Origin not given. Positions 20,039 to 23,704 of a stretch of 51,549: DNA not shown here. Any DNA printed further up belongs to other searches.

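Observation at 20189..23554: HdrA with a ~460-aa GltD/NfnB-like module inserted at the inserted-ferredoxin position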

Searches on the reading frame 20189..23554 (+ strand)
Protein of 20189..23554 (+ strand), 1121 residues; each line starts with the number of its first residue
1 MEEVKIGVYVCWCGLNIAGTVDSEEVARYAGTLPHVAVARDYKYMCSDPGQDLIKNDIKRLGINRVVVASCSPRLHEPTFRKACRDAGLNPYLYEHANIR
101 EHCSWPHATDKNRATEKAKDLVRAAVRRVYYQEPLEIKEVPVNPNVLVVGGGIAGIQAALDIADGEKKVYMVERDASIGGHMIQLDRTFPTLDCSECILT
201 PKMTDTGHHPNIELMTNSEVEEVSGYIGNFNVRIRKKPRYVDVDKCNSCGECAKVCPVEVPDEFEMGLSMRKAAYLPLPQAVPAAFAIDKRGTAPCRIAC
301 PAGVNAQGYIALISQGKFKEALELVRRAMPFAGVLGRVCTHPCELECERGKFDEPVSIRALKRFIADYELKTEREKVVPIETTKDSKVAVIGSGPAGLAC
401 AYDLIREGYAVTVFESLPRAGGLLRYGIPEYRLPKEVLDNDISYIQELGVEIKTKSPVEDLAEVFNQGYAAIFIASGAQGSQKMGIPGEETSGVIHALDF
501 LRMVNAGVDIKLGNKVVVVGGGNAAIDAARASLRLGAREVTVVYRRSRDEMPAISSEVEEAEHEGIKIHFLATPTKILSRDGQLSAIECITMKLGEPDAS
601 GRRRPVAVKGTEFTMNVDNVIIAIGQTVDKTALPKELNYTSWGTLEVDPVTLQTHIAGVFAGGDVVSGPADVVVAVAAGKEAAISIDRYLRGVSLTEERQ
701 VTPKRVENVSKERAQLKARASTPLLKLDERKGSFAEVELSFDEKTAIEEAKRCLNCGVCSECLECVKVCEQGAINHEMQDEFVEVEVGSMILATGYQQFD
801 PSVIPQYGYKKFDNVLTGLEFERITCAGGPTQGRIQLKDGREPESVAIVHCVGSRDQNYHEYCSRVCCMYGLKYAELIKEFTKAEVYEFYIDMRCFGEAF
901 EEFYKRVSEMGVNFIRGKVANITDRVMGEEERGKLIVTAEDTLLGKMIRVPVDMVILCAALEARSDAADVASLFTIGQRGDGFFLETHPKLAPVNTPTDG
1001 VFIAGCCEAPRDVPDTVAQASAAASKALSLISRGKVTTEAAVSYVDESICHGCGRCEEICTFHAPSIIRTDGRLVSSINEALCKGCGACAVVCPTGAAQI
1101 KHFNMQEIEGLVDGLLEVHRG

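Call 4: search_protein_families(library=pfam, proteins=[window:20189-23554:+], max_evalue=0.001)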
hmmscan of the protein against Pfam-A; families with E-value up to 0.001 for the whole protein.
window:20189-23554:+ (1121 aa): 24 families
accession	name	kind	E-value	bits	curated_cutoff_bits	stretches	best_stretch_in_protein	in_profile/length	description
PF07992.20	Pyr_redox_2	-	2.5e-44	152.3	26.1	2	387-679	2-291/291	Pyridine nucleotide-disulphide oxidoreductase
PF14691.11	Fer4_20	-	2.7e-19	69.5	25.8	1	293-372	29-111/113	Dihydroprymidine dehydrogenase domain II, 4Fe-4S cluster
PF13738.12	Pyr_redox_3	-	4.6e-18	65.9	30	1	472-662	128-304/305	Pyridine nucleotide-disulphide oxidoreductase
PF00070.33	Pyr_redox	-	1.7e-16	60.9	22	1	515-587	1-77/82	Pyridine nucleotide-disulphide oxidoreductase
PF00037.32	Fer4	-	7.4e-16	57.7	21.1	3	1078-1097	3-22/24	4Fe-4S binding domain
PF12831.13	FAD_oxidored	-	4.9e-14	52.9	27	1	146-182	2-38/416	FAD dependent oxidoreductase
PF13450.12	NAD_binding_8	-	2.3e-13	50.6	21.9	1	390-425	1-36/68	NAD(P)-binding Rossmann-like domain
PF01266.30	DAO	-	4.5e-12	46.6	27.9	1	387-421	1-35/353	FAD dependent oxidoreductase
PF00890.30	FAD_binding_2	-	4.4e-11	43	20.4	2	146-181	2-37/414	FAD binding domain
PF12838.12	Fer4_7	-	2.3e-10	41.2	27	2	1050-1097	2-52/52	4Fe-4S dicluster domain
PF12837.12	Fer4_6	-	1.1e-09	38.2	25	3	1077-1097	3-23/24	4Fe-4S binding domain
PF01946.23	Thi4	-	4.5e-09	36.3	26.2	0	384-423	16-56/235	Thi4 family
PF03486.20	HI0933_like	-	1.2e-08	35.2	50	0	387-421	2-36/244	HI0933-like protein Rossmann domain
PF01134.28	GIDA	-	2e-08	34.2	22.1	0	146-183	2-29/391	Glucose inhibited division protein A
PF01262.27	AlaDh_PNT_C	-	2.1e-08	34.3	23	0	514-545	29-59/214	Alanine dehydrogenase/PNT, C-terminal domain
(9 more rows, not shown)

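Call 5: search_protein_families(library=ncbifam, proteins=[window:20189-23554:+], max_evalue=0.001)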
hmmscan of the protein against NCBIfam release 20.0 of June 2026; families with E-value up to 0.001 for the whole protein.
window:20189-23554:+ (1121 aa): 140 families (the best 25 are shown)
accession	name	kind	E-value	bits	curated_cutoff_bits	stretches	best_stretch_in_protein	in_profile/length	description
NF040770.1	hetero_SS_HdrA2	exception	7.8e-253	841.1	1100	2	5-301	1-301/777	CoB-CoM heterodisulfide reductase HdrA2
NF041778.1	hetero_SS_HdrA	equivalog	1.6e-174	581.8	1400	2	753-1117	295-652/771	ferredoxin:CoB-CoM heterodisulfide reductase subunit HdrA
NF041891.1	hdrA_Methbact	equivalog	7.1e-170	566.8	1300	2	756-1117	284-637/762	ferredoxin:CoB-CoM heterodisulfide reductase subunit HdrA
NF009410.0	PRK12771.1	subfamily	9e-162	539.5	516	1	290-790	44-545/566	NAD(P)-binding protein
NF009454.0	PRK12814.1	equivalog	5.8e-146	487.5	916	1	293-765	101-580/657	putative NADPH-dependent glutamate synthase small subunit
NF009414.0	PRK12778.1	equivalog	4.9e-121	405.3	1103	2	294-691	337-750/752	bifunctional dihydroorotate dehydrogenase B NAD binding subunit/NADPH-dependent glutamate synthase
TIGR01316.1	gltA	equivalog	8.6e-111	370.9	471.75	1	291-690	33-449/449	NADPH-dependent glutamate synthase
TIGR03315.1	Se_ygfK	equivalog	1.8e-108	363.4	835.3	1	293-773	444-901/1012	putative selenate reductase subunit YgfK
NF010590.0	PRK13984.1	equivalog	1.5e-99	333.8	946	2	296-692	198-608/611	putative oxidoreductase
TIGR01318.1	gltD_gamma_fam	subfamily_domain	2.8e-85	286.7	482.95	1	292-691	46-466/467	glutamate synthase, small subunit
NF009413.0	PRK12775.1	equivalog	1.2e-82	278.2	1895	1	295-691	340-755/1006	putative trifunctional 2-polyprenylphenol hydroxylase/glutamate synthase subunit beta/ferritin domain-containing protein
NF009408.0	PRK12769.1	equivalog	9.5e-81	271.8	1003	2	294-691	234-652/659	formate-dependent uric acid utilization protein AegA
NF009415.0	PRK12779.1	equivalog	5.8e-75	252.8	1519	1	291-687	205-623/944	putative bifunctional glutamate synthase subunit beta/2-polyprenylphenol hydroxylase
NF009451.0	PRK12809.1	equivalog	1.5e-70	238.2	1154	1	293-684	216-628/639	formate-dependent uric acid utilization protein YgfT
NF009409.0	PRK12770.1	subfamily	1.6e-70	238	343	1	383-693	16-353/360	putative glutamate synthase subunit beta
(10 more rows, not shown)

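Call 17: find_homologous_proteins(query=window:20189-23554:+, max_evalue=1e-20)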
Query window:20189-23554:+ (1121 aa): 8000 proteins with E <= 1e-20 among 8000 candidates; the best 120 are listed.
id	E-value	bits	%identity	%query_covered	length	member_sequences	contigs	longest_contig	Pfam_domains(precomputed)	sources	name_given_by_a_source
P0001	0.0e+0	2560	100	100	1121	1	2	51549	PF14697.12,PF13241.13,PF13450.13,PF07992.21,PF12837.13,PF00070.34,PF03486.21,PF13484.12,PF12838.13,PF01134.29,PF12831.14,PF01946.24,PF01266.31,PF12797.13,PF14691.12,PF00890.31,PF00037.33,PF13738.13,PF01262.28,PF13237.12,PF13187.12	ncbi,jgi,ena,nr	ncbi:MAG: FAD-dependent oxidoreductase [Dehalococcoidia bacterium]|nr:FAD-dependent oxidoreductase [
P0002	0.0e+0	2557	100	100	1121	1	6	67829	PF14697.12,PF13241.13,PF13450.13,PF07992.21,PF12837.13,PF00070.34,PF03486.21,PF13484.12,PF12838.13,PF01134.29,PF12831.14,PF01946.24,PF01266.31,PF12797.13,PF14691.12,PF00890.31,PF00037.33,PF13738.13,PF01262.28,PF13237.12,PF13187.12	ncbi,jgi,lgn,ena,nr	ncbi:MAG: pyridine nucleotide-disulfide oxidoreductase [Chloroflexi bacterium]|nr:MAG: pyridine nucl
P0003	0.0e+0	2554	100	100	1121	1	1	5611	PF14697.12,PF13241.13,PF13450.13,PF07992.21,PF12837.13,PF00070.34,PF03486.21,PF13484.12,PF12838.13,PF01134.29,PF12831.14,PF01946.24,PF01266.31,PF12797.13,PF14691.12,PF00890.31,PF00037.33,PF13738.13,PF01262.28,PF13237.12,PF13187.12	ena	-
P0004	0.0e+0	2547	99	100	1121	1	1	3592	PF14697.12,PF13241.13,PF13450.13,PF07992.21,PF12837.13,PF00070.34,PF03486.21,PF13484.12,PF12838.13,PF01134.29,PF12831.14,PF01946.24,PF01266.31,PF12797.13,PF14691.12,PF00890.31,PF00037.33,PF13738.13,PF01262.28,PF13237.12,PF13187.12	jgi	-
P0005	0.0e+0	2447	95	100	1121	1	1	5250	PF14697.12,PF17179.10,PF13241.13,PF13450.13,PF07992.21,PF12837.13,PF00070.34,PF03486.21,PF13484.12,PF12838.13,PF01134.29,PF12831.14,PF01946.24,PF01266.31,PF14691.12,PF00890.31,PF00037.33,PF13738.13,PF01262.28,PF13237.12,PF13187.12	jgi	-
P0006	0.0e+0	2441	94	100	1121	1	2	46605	PF14697.12,PF13241.13,PF13450.13,PF07992.21,PF12837.13,PF00070.34,PF03486.21,PF13484.12,PF12838.13,PF01134.29,PF01494.26,PF12831.14,PF01946.24,PF01266.31,PF14691.12,PF00890.31,PF00037.33,PF13738.13,PF01262.28,PF13237.12,PF13187.12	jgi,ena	-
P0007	0.0e+0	2437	95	100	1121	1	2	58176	PF14697.12,PF13241.13,PF13450.13,PF07992.21,PF12837.13,PF00070.34,PF03486.21,PF13484.12,PF12838.13,PF01134.29,PF01494.26,PF12831.14,PF01946.24,PF01266.31,PF14691.12,PF00890.31,PF00037.33,PF13738.13,PF01262.28,PF13237.12,PF13187.12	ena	-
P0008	0.0e+0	2418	93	100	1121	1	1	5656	PF14697.12,PF17179.10,PF13241.13,PF13450.13,PF07992.21,PF12837.13,PF00070.34,PF03486.21,PF13484.12,PF12838.13,PF01134.29,PF12831.14,PF01946.24,PF01266.31,PF14691.12,PF00890.31,PF00037.33,PF13738.13,PF01262.28,PF13237.12,PF13187.12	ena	-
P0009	0.0e+0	2338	90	100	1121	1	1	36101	PF14697.12,PF13241.13,PF13450.13,PF07992.21,PF12837.13,PF00070.34,PF03486.21,PF13484.12,PF12838.13,PF01134.29,PF12831.14,PF01946.24,PF01266.31,PF01593.31,PF14691.12,PF00890.31,PF00037.33,PF13738.13,PF01262.28,PF13237.12,PF13187.12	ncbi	ncbi:MAG: NAD(P)-binding protein [Dehalococcoidia bacterium]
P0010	0.0e+0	2337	90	100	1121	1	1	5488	PF14697.12,PF13450.13,PF07992.21,PF12837.13,PF00070.34,PF03486.21,PF13484.12,PF12838.13,PF01134.29,PF01494.26,PF12831.14,PF01946.24,PF01266.31,PF01593.31,PF14691.12,PF00890.31,PF00037.33,PF13738.13,PF01262.28,PF13237.12,PF13187.12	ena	-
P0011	0.0e+0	2334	89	100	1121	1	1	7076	PF14697.12,PF13450.13,PF07992.21,PF12837.13,PF00070.34,PF03486.21,PF13484.12,PF12838.13,PF01134.29,PF01494.26,PF12831.14,PF01946.24,PF01266.31,PF01593.31,PF14691.12,PF00890.31,PF00037.33,PF13738.13,PF01262.28,PF13237.12,PF13187.12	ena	-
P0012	0.0e+0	2319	89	100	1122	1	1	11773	PF14697.12,PF17179.10,PF13450.13,PF07992.21,PF12837.13,PF00070.34,PF03486.21,PF13484.12,PF12838.13,PF01134.29,PF12831.14,PF01946.24,PF01266.31,PF01593.31,PF14691.12,PF00890.31,PF00037.33,PF13738.13,PF01262.28,PF13237.12,PF13187.12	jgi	-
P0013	0.0e+0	2318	89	100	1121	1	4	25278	PF14697.12,PF17179.10,PF13241.13,PF13450.13,PF07992.21,PF12837.13,PF00070.34,PF03486.21,PF13484.12,PF12838.13,PF01134.29,PF01494.26,PF12831.14,PF01946.24,PF01266.31,PF01593.31,PF14691.12,PF00890.31,PF00037.33,PF13738.13,PF01262.28,PF13237.12,PF13187.12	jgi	jgi:heterodisulfide reductase subunit A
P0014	0.0e+0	2316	89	100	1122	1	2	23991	PF14697.12,PF17179.10,PF13450.13,PF07992.21,PF12837.13,PF00070.34,PF03486.21,PF13484.12,PF12838.13,PF01134.29,PF12831.14,PF01946.24,PF01266.31,PF01593.31,PF14691.12,PF00890.31,PF00037.33,PF13738.13,PF01262.28,PF13237.12,PF13187.12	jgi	-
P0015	0.0e+0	2315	88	100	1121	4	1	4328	PF14697.12,PF17179.10,PF13450.13,PF07992.21,PF12837.13,PF00070.34,PF03486.21,PF13484.12,PF12838.13,PF01134.29,PF01494.26,PF12831.14,PF01946.24,PF01266.31,PF01593.31,PF14691.12,PF00890.31,PF00037.33,PF13738.13,PF01262.28,PF13237.12,PF13187.12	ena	-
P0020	0.0e+0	2286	88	100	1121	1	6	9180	PF14697.12,PF17179.10,PF13450.13,PF07992.21,PF12837.13,PF00070.34,PF03486.21,PF13484.12,PF12838.13,PF01134.29,PF12831.14,PF01946.24,PF01266.31,PF14691.12,PF00890.31,PF00037.33,PF13738.13,PF01262.28,PF13237.12,PF13187.12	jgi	jgi:heterodisulfide reductase subunit A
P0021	0.0e+0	2281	87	100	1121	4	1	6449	PF14697.12,PF17179.10,PF13241.13,PF13450.13,PF07992.21,PF12837.13,PF00070.34,PF03486.21,PF13484.12,PF12838.13,PF01134.29,PF01494.26,PF12831.14,PF01946.24,PF01266.31,PF01593.31,PF14691.12,PF00890.31,PF00037.33,PF13738.13,PF01262.28,PF13237.12,PF13187.12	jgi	jgi:heterodisulfide reductase subunit A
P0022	0.0e+0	2278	88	100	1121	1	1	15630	PF14697.12,PF17179.10,PF13450.13,PF07992.21,PF12837.13,PF00070.34,PF03486.21,PF13484.12,PF12838.13,PF01134.29,PF12831.14,PF01946.24,PF01266.31,PF14691.12,PF00890.31,PF00037.33,PF13738.13,PF01262.28,PF13237.12,PF13187.12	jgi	-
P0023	0.0e+0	2276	87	100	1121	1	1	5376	PF14697.12,PF17179.10,PF13450.13,PF07992.21,PF12837.13,PF00070.34,PF03486.21,PF13484.12,PF12838.13,PF01134.29,PF12831.14,PF01946.24,PF01266.31,PF14691.12,PF00890.31,PF00037.33,PF13738.13,PF01262.28,PF13237.12,PF13187.12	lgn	-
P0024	0.0e+0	2275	87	100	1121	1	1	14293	PF14697.12,PF17179.10,PF13241.13,PF13450.13,PF07992.21,PF12837.13,PF00070.34,PF03486.21,PF13484.12,PF12838.13,PF01134.29,PF01494.26,PF12831.14,PF01946.24,PF01266.31,PF01593.31,PF14691.12,PF00890.31,PF00037.33,PF13738.13,PF01262.28,PF13237.12,PF13187.12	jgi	-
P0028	0.0e+0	2256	87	100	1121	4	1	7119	PF14697.12,PF17179.10,PF13241.13,PF13450.13,PF07992.21,PF12837.13,PF00070.34,PF03486.21,PF13484.12,PF12838.13,PF01134.29,PF01494.26,PF12831.14,PF01946.24,PF01266.31,PF14691.12,PF00890.31,PF00037.33,PF13738.13,PF01262.28,PF13237.12,PF13187.12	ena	-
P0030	0.0e+0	2223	84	100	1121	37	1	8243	PF14697.12,PF17179.10,PF13450.13,PF07992.21,PF12837.13,PF00070.34,PF03486.21,PF13484.12,PF12838.13,PF01134.29,PF12831.14,PF01946.24,PF01266.31,PF12797.13,PF14691.12,PF00890.31,PF00037.33,PF13738.13,PF01262.28,PF13237.12,PF13187.12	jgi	jgi:heterodisulfide reductase subunit A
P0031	0.0e+0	2223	84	100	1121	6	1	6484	PF14697.12,PF13450.13,PF07992.21,PF12837.13,PF00070.34,PF03486.21,PF13484.12,PF12838.13,PF01134.29,PF01494.26,PF12831.14,PF01946.24,PF01266.31,PF01593.31,PF12797.13,PF14691.12,PF00890.31,PF00037.33,PF13738.13,PF01262.28,PF13237.12,PF13187.12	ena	-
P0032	0.0e+0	2211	84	100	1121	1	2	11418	PF14697.12,PF17179.10,PF13241.13,PF13450.13,PF07992.21,PF12837.13,PF00070.34,PF03486.21,PF13484.12,PF12838.13,PF01134.29,PF12831.14,PF01946.24,PF01266.31,PF12797.13,PF14691.12,PF00890.31,PF00037.33,PF13738.13,PF01262.28,PF13237.12,PF13187.12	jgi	jgi:heterodisulfide reductase subunit A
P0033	0.0e+0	2211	84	100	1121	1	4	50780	PF14697.12,PF17179.10,PF13241.13,PF13450.13,PF07992.21,PF12837.13,PF00070.34,PF03486.21,PF13484.12,PF12838.13,PF01134.29,PF12831.14,PF01946.24,PF01266.31,PF12797.13,PF14691.12,PF00890.31,PF00037.33,PF13738.13,PF01262.28,PF13237.12,PF13187.12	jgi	jgi:heterodisulfide reductase subunit A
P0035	0.0e+0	2195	83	100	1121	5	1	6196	PF14697.12,PF13450.13,PF07992.21,PF12837.13,PF00070.34,PF03486.21,PF13484.12,PF12838.13,PF01134.29,PF12831.14,PF01946.24,PF01266.31,PF01593.31,PF14691.12,PF00890.31,PF00037.33,PF13738.13,PF01262.28,PF13237.12,PF13187.12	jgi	jgi:heterodisulfide reductase subunit A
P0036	0.0e+0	2178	82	100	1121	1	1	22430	PF14697.12,PF13450.13,PF07992.21,PF12837.13,PF00070.34,PF03486.21,PF13484.12,PF12838.13,PF01134.29,PF12831.14,PF01946.24,PF01266.31,PF01593.31,PF14691.12,PF00890.31,PF00037.33,PF13738.13,PF01262.28,PF13237.12,PF13187.12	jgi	jgi:heterodisulfide reductase subunit A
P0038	0.0e+0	2160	82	100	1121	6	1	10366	PF14697.12,PF13450.13,PF07992.21,PF12837.13,PF00070.34,PF03486.21,PF13484.12,PF12838.13,PF01134.29,PF12831.14,PF01946.24,PF01266.31,PF01593.31,PF14691.12,PF00890.31,PF00037.33,PF13738.13,PF01262.28,PF13237.12,PF13187.12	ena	-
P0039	0.0e+0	2144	82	100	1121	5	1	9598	PF14697.12,PF13450.13,PF07992.21,PF12837.13,PF00070.34,PF03486.21,PF13484.12,PF12838.13,PF01134.29,PF01494.26,PF12831.14,PF01946.24,PF01266.31,PF14691.12,PF00890.31,PF00037.33,PF13738.13,PF01262.28,PF13237.12,PF13183.12,PF13187.12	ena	-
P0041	0.0e+0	2120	81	100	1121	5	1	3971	PF14697.12,PF13450.13,PF07992.21,PF12837.13,PF00070.34,PF03486.21,PF13484.12,PF12838.13,PF01134.29,PF01494.26,PF12831.14,PF01946.24,PF01266.31,PF12797.13,PF14691.12,PF00890.31,PF00037.33,PF13738.13,PF01262.28,PF13237.12,PF13187.12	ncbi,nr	ncbi:MAG: FAD-dependent oxidoreductase [Dehalococcoidia bacterium]|nr:FAD-dependent oxidoreductase [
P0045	0.0e+0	2067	79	100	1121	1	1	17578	PF14697.12,PF17179.10,PF13450.13,PF07992.21,PF12837.13,PF00070.34,PF03486.21,PF13484.12,PF12838.13,PF01134.29,PF12831.14,PF01946.24,PF01266.31,PF01593.31,PF14691.12,PF00890.31,PF00037.33,PF13738.13,PF01262.28,PF13237.12,PF13187.12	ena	-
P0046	0.0e+0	2064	79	100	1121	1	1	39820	PF14697.12,PF17179.10,PF13450.13,PF07992.21,PF12837.13,PF00070.34,PF03486.21,PF13484.12,PF12838.13,PF01134.29,PF12831.14,PF01946.24,PF01266.31,PF01593.31,PF14691.12,PF00890.31,PF00037.33,PF13738.13,PF01262.28,PF13237.12,PF13187.12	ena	-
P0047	0.0e+0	2049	79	100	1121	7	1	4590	PF14697.12,PF17179.10,PF13450.13,PF07992.21,PF12837.13,PF00070.34,PF03486.21,PF13484.12,PF12838.13,PF01134.29,PF12831.14,PF01946.24,PF01266.31,PF01593.31,PF12797.13,PF14691.12,PF00890.31,PF00037.33,PF13738.13,PF01262.28,PF13237.12,PF13187.12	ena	-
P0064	0.0e+0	1771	69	99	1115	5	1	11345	PF14697.12,PF13450.13,PF07992.21,PF12837.13,PF00070.34,PF03486.21,PF13484.12,PF12838.13,PF01134.29,PF01494.26,PF12831.14,PF01946.24,PF01266.31,PF01593.31,PF14691.12,PF00890.31,PF00037.33,PF13738.13,PF01262.28,PF13237.12,PF13187.12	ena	-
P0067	0.0e+0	1767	67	99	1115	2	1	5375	PF14697.12,PF13450.13,PF07992.21,PF12837.13,PF00070.34,PF03486.21,PF13484.12,PF12838.13,PF01134.29,PF12831.14,PF01946.24,PF01266.31,PF01593.31,PF14691.12,PF00890.31,PF00037.33,PF13738.13,PF01262.28,PF13237.12,PF13187.12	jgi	-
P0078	0.0e+0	1753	68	100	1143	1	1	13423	PF14697.12,PF17179.10,PF13241.13,PF13450.13,PF07992.21,PF12837.13,PF00070.34,PF03486.21,PF12838.13,PF01134.29,PF12831.14,PF01946.24,PF01266.31,PF14691.12,PF00890.31,PF00037.33,PF13738.13,PF01262.28,PF13187.12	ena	-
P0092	0.0e+0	1735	68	99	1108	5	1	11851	PF14697.12,PF13450.13,PF07992.21,PF12837.13,PF00070.34,PF03486.21,PF13484.12,PF12838.13,PF01134.29,PF12831.14,PF01946.24,PF01266.31,PF13434.13,PF01593.31,PF12797.13,PF14691.12,PF00890.31,PF00037.33,PF13738.13,PF01262.28,PF13237.12,PF13187.12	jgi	jgi:heterodisulfide reductase subunit A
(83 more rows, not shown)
